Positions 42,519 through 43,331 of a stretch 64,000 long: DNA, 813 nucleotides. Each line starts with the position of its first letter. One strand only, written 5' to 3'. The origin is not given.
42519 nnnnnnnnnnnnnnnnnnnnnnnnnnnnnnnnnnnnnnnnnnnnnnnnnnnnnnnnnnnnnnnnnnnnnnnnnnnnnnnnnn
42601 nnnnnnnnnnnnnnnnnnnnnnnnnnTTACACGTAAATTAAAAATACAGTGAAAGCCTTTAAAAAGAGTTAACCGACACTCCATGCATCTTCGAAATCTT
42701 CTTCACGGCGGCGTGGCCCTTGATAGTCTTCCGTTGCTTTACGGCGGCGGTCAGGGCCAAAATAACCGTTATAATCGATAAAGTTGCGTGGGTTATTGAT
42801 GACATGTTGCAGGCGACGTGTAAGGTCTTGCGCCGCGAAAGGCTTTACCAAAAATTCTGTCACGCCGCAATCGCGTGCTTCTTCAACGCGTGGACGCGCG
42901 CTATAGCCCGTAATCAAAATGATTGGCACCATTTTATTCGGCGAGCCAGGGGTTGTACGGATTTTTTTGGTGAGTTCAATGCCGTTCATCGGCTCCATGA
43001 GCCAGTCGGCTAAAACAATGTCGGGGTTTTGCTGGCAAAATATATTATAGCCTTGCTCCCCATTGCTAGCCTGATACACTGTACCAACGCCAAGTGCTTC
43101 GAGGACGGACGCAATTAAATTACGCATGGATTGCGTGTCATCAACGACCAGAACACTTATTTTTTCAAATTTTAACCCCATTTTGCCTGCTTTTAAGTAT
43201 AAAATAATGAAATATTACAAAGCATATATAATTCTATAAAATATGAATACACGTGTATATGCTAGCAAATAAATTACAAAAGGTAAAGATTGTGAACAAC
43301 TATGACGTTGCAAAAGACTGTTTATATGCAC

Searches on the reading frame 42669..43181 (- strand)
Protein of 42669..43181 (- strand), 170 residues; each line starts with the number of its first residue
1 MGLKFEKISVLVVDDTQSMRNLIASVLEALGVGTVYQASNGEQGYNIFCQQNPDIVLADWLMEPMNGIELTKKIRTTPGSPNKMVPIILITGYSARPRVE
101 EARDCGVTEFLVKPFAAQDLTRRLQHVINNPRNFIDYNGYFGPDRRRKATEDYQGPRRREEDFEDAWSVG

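Call 78: search_protein_families(library=pfam, proteins=[window:42669-43181:-], max_evalue=0.01)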
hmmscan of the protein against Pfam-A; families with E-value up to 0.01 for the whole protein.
window:42669-43181:- (170 aa): 1 family
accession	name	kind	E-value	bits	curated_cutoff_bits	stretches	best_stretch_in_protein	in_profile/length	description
PF00072.30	Response_reg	-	4.4e-26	91.7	30.2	1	10-124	1-110/111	Response regulator receiver domain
